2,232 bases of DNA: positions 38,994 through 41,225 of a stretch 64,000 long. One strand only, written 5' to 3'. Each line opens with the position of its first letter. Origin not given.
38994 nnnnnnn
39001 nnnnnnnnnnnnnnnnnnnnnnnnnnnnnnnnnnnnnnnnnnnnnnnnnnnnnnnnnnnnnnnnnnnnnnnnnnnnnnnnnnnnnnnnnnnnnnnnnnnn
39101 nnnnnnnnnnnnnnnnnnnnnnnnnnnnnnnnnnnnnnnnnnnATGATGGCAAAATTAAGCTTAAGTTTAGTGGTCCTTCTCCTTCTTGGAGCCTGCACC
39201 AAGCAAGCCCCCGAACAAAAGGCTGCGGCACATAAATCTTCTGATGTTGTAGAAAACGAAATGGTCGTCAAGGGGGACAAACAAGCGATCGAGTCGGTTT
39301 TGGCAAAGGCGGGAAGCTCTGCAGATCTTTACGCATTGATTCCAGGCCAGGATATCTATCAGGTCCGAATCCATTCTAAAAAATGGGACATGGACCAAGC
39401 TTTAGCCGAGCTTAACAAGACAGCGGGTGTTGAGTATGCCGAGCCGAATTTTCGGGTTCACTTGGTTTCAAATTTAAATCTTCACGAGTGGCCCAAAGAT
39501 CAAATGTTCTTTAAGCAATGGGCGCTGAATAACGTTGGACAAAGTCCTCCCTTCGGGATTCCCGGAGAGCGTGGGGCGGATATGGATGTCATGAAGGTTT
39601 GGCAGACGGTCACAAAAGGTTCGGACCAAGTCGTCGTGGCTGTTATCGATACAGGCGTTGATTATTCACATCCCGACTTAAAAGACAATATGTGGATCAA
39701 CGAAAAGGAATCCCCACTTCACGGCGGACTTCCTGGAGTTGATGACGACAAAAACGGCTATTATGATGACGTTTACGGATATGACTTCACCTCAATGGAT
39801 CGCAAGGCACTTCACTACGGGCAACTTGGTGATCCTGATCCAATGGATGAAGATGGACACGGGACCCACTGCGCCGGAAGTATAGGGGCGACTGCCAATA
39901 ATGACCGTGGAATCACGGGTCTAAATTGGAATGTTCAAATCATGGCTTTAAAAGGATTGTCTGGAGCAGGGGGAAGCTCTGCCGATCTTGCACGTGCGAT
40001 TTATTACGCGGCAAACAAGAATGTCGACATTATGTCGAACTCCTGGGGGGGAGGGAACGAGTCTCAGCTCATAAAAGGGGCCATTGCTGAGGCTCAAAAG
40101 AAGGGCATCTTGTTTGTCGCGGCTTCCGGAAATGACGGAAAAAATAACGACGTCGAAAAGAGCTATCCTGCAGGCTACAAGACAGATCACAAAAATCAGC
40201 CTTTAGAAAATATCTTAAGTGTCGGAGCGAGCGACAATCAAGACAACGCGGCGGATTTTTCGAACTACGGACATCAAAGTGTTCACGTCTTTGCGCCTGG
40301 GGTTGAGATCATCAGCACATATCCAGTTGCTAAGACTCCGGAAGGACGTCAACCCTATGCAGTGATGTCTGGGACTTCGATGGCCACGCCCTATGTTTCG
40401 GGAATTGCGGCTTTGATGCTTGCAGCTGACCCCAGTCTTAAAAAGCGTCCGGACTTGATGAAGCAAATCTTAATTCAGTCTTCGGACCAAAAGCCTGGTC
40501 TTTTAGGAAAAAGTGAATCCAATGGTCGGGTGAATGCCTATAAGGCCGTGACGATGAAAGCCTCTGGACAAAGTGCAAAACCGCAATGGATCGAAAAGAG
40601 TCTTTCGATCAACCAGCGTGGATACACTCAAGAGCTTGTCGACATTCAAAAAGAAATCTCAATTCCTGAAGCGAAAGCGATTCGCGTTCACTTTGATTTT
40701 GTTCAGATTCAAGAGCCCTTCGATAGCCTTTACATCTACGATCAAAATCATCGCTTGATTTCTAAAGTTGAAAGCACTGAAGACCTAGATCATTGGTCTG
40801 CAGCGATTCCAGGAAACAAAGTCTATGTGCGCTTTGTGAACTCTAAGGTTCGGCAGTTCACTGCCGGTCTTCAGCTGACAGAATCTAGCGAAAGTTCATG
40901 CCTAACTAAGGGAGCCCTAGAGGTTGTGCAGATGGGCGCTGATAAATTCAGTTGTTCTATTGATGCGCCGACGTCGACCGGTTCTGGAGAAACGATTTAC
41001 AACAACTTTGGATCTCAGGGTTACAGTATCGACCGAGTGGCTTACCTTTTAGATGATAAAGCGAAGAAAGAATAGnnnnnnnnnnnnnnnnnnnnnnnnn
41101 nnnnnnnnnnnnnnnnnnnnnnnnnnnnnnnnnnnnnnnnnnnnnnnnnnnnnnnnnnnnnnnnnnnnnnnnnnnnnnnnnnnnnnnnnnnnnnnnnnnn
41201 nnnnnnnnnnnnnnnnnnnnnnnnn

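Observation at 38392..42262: Active subtilase translationally coupled to a paralog that has lost three of four catalytic residues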

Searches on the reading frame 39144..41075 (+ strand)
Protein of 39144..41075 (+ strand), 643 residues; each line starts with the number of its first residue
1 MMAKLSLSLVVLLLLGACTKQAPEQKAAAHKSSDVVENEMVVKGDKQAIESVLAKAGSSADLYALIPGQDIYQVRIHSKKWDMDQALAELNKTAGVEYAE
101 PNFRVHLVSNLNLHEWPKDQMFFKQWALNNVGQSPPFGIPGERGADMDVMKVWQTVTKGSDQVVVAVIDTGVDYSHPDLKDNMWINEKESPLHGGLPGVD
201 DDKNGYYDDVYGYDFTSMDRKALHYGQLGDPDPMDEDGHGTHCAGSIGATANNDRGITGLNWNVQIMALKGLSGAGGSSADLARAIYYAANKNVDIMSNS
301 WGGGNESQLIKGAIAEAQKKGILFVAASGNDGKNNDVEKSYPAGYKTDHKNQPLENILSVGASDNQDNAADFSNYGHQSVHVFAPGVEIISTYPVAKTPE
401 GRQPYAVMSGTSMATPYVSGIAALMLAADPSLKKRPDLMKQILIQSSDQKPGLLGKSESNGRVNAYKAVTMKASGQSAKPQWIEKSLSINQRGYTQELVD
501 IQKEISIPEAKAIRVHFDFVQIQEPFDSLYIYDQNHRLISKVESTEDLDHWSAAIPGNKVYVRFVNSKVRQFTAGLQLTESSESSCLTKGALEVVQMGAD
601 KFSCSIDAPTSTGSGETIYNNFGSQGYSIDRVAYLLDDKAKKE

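Call 3: search_protein_families(library=pfam, proteins=[window:39144-41075:+], max_evalue=0.01)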
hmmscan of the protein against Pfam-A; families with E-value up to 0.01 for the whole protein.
window:39144-41075:+ (643 aa): 2 families
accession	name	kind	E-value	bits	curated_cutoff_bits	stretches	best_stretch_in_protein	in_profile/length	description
PF00082.27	Peptidase_S8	-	7.5e-64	216.2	21.8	1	161-450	2-276/288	Subtilase family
PF22148.1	Fervidolysin_NPro-like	-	1.9e-06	28.6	21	1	23-102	3-81/81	Fervidolysin N-terminal prodomain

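Call 4: search_protein_families(library=ncbifam, proteins=[window:39144-41075:+], max_evalue=0.01)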
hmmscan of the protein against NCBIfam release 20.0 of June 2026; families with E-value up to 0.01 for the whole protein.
window:39144-41075:+ (643 aa): 9 families
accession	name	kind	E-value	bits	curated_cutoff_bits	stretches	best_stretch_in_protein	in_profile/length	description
TIGR03921.1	T7SS_mycosin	equivalog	5.8e-40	137.5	278.75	2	234-478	47-294/353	type VII secretion-associated serine protease mycosin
NF033595.1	denti_PrtP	equivalog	2e-39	135.7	300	2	300-471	345-504/606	dentilisin complex serine proteinase subunit PrtP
TIGR03895.1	protease_PatA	subfamily_domain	1.8e-19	69.9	421.05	1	273-448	37-201/606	PatA/PatG family cyanobactin maturation protease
NF049966.1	QH_SP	equivalog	8.9e-12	44.8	165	1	233-434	36-200/219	subtilisin-like serine protease QhpE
NF040809.1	germ_prot_CspBA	exception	1.7e-09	35.9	1250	2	79-334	570-827/1099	bifunctional germination protease/germinant receptor pseudoprotease CspBA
NF040808.2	CspC_non_triad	exception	7.7e-08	31.2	675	1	87-270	24-200/556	bile acid germinant receptor pseudoprotease CspC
NF051851.1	AtpSerPepEprS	equivalog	8.7e-07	27.3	1700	1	313-456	216-346/988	autotransporter serine peptidase EprS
NF042956.1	IteS_antiphage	equivalog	0.00018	19.9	900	0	407-447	490-533/747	S8 family anti-phage peptidase IteS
NF040553.1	SGO_0316_fam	subfamily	0.00083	17.1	1400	1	149-333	275-466/1486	SGO_0316/SGO_0317 family LPXTG-anchored serine peptidase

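Call 50: find_homologous_proteins(query=window:39144-41072:+, max_evalue=1e-30)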
Query window:39144-41072:+ (643 aa): 6590 proteins with E <= 1e-30 among 8000 candidates; the best 120 are listed.
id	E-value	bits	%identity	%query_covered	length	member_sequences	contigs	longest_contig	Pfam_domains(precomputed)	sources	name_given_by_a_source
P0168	0.0e+0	1459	100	100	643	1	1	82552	PF22148.2,PF00082.28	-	-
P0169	3.2e-249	847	59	99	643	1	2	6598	PF00082.28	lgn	-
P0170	9.4e-233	792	56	100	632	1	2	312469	PF00082.28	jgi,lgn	jgi:subtilisin family serine protease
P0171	1.5e-232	792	56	100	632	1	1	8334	PF00082.28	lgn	-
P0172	1.7e-226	772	54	99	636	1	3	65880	PF00082.28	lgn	-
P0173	1.3e-225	769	54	98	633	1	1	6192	PF00082.28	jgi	jgi:thermitase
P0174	2.6e-225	768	54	100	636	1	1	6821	PF00082.28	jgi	jgi:thermitase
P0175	5.7e-224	763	54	100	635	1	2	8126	PF00082.28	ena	-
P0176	1.8e-223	762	55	99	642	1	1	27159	PF00082.28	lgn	-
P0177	5.2e-222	757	53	100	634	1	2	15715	PF00082.28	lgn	-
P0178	8.6e-222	756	55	100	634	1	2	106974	PF00082.28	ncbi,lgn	ncbi:MAG: S8 family peptidase [Bdellovibrionales bacterium]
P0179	2.4e-221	755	53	100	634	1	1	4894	PF00082.28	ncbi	-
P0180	2.2e-219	748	54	99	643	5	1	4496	PF00082.28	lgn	-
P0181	6.4e-218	743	54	100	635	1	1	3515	PF00082.28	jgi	-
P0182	2.1e-217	742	54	99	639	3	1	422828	PF00082.28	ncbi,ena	-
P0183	7.0e-216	737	51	99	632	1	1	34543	PF00082.28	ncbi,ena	-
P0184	1.0e-215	736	52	99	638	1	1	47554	PF00082.28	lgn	-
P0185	3.6e-214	731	52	99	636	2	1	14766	PF00082.28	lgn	-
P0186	3.2e-211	721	53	94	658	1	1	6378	PF00082.28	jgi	jgi:subtilisin family serine protease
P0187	3.9e-211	721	51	99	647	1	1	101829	PF00082.28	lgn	-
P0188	4.2e-211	721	52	99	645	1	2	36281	PF00082.28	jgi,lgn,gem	-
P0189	4.6e-211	721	52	98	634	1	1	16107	PF00082.28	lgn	-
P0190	1.8e-210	719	52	98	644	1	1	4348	PF00082.28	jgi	jgi:subtilisin family serine protease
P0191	7.4e-209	713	51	95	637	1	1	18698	PF00082.28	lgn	-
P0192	8.1e-209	713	52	99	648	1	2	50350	PF00082.28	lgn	-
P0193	8.6e-209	713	50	100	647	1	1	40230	PF00082.28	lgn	-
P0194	2.0e-207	709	50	99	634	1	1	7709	PF00082.28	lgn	-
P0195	2.4e-207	708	51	99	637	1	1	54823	PF00082.28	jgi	-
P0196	2.9e-207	708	51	99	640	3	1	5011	PF00082.28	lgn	-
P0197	2.9e-207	708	51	97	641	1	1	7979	PF00082.28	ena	-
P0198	4.5e-207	708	51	99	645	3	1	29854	PF00082.28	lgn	-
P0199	1.0e-206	706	51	98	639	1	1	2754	PF00082.28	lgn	-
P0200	1.1e-206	706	52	99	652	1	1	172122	PF00082.28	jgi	-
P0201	5.4e-206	704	51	99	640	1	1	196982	PF00082.28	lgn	-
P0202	8.7e-206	703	51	97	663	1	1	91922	PF00082.28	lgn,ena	-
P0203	5.4e-205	701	50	99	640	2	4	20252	PF00082.28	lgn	-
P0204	1.7e-204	699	51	99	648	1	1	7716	PF00082.28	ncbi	-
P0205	9.4e-204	697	51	99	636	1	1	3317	PF00082.28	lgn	-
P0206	4.5e-203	694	50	99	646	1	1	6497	PF00082.28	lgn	-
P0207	7.8e-203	694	52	98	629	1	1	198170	PF00082.28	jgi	jgi:subtilisin family serine protease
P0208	8.1e-203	694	49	99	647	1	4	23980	PF00082.28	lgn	-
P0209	8.3e-203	693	49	98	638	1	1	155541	PF00082.28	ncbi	-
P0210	1.3e-202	693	49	99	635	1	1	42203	PF00082.28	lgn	-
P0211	1.5e-202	693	50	99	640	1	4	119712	PF00082.28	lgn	-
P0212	1.9e-202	692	50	99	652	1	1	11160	PF00082.28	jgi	jgi:thermitase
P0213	4.5e-202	691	50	98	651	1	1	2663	PF00082.28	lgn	-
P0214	2.1e-200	686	50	99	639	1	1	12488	PF00082.28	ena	-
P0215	7.2e-199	680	49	99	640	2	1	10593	PF00082.28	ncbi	-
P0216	9.7e-199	680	50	99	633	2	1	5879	PF00082.28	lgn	-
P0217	3.9e-198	678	49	99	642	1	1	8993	PF00082.28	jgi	jgi:subtilisin family serine protease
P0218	3.5e-197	675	49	98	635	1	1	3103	PF00082.28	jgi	-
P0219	9.5e-197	673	49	99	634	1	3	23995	PF00082.28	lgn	-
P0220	1.0e-196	673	48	99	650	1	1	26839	PF00082.28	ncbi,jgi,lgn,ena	jgi:subtilisin family serine protease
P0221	6.9e-195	667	49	99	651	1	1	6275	PF00082.28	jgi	jgi:subtilisin family serine protease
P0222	1.3e-192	660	49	99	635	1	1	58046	PF00082.28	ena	-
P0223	1.4e-192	660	48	99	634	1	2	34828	PF00082.28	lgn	-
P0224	2.8e-192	659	50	96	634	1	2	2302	PF00082.28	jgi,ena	jgi:hypothetical protein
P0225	5.0e-192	658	50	98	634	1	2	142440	PF00082.28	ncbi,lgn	-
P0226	2.1e-191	656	51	93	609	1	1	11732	PF00082.28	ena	-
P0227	8.1e-189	647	48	98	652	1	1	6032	PF00082.28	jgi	jgi:subtilisin family serine protease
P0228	3.7e-187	642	47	98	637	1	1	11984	PF00082.28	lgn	-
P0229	6.5e-185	634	54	84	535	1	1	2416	PF00082.28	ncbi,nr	ncbi:MAG: S8 family serine peptidase, partial [Bdellovibrionales bacterium]|nr:S8 family serine pept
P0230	1.0e-180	621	47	99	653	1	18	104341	PF00082.28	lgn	-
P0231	4.4e-180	618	46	100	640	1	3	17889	PF00082.28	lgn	-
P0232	1.1e-177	610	47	94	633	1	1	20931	PF00082.28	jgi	jgi:thermitase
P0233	2.7e-177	609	49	94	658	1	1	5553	PF00082.28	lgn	-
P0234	1.4e-173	597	45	99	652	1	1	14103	PF00082.28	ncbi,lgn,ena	-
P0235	7.9e-173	594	45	99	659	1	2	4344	PF00082.28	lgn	-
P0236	2.8e-172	593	45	98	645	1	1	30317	PF00082.28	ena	-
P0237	6.2e-172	592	47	99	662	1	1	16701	PF00082.28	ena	-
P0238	8.2e-172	591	45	100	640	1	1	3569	PF00082.28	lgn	-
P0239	2.9e-170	586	49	89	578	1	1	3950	PF00082.28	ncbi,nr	ncbi:MAG: S8 family serine peptidase [Calothrix sp. SM1_5_4]|nr:S8 family serine peptidase [Calothri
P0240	3.5e-170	586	45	100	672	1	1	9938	PF00082.28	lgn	-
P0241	1.3e-165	571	45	99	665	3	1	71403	PF00082.28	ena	-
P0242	3.4e-154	533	43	99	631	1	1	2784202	PF00082.28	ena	-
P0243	4.1e-154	533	44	99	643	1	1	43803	PF00082.28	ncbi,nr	ncbi:MAG: S8 family serine peptidase [Bdellovibrionales bacterium]|nr:S8 family serine peptidase [Bd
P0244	1.4e-150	521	46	89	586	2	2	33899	PF00082.28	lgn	-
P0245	5.2e-150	519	42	98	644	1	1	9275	PF00082.28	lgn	-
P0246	4.1e-147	510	42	98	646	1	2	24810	PF00082.28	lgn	-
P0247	7.3e-146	505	42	99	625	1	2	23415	PF00082.28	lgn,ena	-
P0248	1.4e-144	501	44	96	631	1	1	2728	PF00082.28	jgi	jgi:subtilisin family serine protease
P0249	1.5e-144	501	41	99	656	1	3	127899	PF00082.28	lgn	-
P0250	2.3e-144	500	43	99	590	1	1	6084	PF00082.28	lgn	-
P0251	1.2e-142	495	49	72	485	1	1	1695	PF00082.28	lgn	-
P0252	1.3e-141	491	43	92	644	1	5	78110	PF00082.28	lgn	-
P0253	2.8e-141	490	40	99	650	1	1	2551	PF00082.28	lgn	-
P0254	3.5e-141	490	40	97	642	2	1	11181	PF00082.28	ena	-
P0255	1.7e-139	484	42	98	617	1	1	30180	PF00082.28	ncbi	-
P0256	3.4e-138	480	42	98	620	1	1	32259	PF22148.2,PF00082.28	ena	-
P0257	6.0e-138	479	43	98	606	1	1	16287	PF00082.28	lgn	-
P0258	1.2e-136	475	42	95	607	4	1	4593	PF00082.28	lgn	-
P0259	4.6e-136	473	41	94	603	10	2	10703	PF00082.28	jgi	jgi:subtilisin family serine protease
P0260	1.1e-135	472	52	65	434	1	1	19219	PF00082.28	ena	-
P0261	1.2e-135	472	41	98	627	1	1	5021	PF00082.28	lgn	-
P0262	1.6e-135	471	46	84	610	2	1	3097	PF00082.28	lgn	-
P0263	1.7e-135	471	42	98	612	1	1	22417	PF00082.28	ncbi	-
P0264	6.6e-134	466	41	94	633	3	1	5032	PF00082.28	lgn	-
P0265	5.2e-133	463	45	86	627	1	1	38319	PF00082.28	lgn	-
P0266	6.7e-132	459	41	99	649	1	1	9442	PF00082.28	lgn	-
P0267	6.7e-129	449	40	98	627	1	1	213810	PF00082.28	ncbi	-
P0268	8.1e-129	449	51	62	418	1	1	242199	PF00082.28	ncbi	-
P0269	3.6e-128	447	41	96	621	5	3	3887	PF00082.28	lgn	-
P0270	4.0e-128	447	44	78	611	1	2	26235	PF00082.28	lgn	-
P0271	4.9e-128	447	39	99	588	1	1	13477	PF00082.28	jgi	jgi:thermitase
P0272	2.1e-127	444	42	88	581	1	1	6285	PF00082.28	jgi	-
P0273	3.4e-127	444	47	75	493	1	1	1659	PF00082.28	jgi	jgi:subtilisin family serine protease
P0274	6.9e-127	443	45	82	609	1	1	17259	PF00082.28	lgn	-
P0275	2.3e-126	441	40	99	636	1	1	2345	PF00082.28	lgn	-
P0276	4.9e-126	440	42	87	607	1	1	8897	PF22148.2,PF00082.28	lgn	-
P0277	5.1e-126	440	43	88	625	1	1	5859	PF00082.28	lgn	-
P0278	7.0e-126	439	42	87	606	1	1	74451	PF00082.28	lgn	-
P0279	3.0e-124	434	43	81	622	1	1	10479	PF00082.28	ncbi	ncbi:MAG: S8 family peptidase [Bdellovibrionia bacterium]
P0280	5.5e-123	430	39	98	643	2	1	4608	PF00082.28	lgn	-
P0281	2.3e-121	424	42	86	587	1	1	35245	PF00082.28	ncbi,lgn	-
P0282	2.3e-121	424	41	85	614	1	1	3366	PF00082.28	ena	-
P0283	5.4e-120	420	45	76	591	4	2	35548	PF00082.28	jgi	-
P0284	3.2e-119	417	38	98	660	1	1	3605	PF00082.28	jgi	jgi:subtilisin family serine protease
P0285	1.6e-118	415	41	89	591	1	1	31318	PF00082.28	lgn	-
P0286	2.7e-116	408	37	99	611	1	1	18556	PF00082.28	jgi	jgi:thermitase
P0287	1.6e-115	405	41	88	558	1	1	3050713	PF00082.28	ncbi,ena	-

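Call 52: find_encoding_contigs(protein=P0201, flank=5000, max_places=1)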
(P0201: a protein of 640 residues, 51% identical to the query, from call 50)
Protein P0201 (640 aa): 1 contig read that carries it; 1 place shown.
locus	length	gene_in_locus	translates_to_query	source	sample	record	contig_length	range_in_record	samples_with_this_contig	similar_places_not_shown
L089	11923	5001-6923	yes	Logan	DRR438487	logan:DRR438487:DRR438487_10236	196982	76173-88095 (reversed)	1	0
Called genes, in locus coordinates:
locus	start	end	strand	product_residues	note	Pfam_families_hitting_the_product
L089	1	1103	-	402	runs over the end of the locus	-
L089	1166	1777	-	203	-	PF13759:2OG-FeII_Oxy_5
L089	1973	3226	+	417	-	-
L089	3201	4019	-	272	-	-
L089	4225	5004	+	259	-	-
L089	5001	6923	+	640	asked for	PF00082:Peptidase_S8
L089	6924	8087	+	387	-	PF00082:Peptidase_S8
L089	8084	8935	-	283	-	PF00849:PseudoU_synth_2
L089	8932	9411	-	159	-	PF01242:PTPS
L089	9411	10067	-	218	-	PF01227:GTP_cyclohydroI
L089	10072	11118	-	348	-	PF03741:TerC, PF04332:DUF475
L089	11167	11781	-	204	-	-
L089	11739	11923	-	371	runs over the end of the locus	PF13091:PLDc_2, PF00614:PLDc (faint), PF13091:PLDc_2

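Call 53: find_encoding_contigs(protein=P0287, flank=5000, max_places=1)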
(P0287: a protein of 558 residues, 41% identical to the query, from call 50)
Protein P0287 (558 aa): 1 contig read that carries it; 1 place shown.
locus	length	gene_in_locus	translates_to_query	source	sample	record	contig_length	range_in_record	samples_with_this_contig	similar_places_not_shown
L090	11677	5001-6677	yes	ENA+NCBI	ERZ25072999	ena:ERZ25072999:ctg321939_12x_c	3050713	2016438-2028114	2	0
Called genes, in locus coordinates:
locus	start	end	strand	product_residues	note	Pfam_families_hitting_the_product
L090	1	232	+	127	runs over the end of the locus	-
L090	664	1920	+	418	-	PF01734:Patatin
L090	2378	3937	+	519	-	-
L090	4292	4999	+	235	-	-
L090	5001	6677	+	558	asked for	PF00082:Peptidase_S8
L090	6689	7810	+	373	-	PF00082:Peptidase_S8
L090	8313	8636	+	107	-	PF04138:GtrA_DPMS_TM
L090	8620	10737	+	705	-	PF10131:PTPS_related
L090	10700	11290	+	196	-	PF00132:Hexapep (faint), PF25087:GMPPB_C (weak), PF14602:Hexapep_2 (faint)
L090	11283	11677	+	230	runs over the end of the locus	-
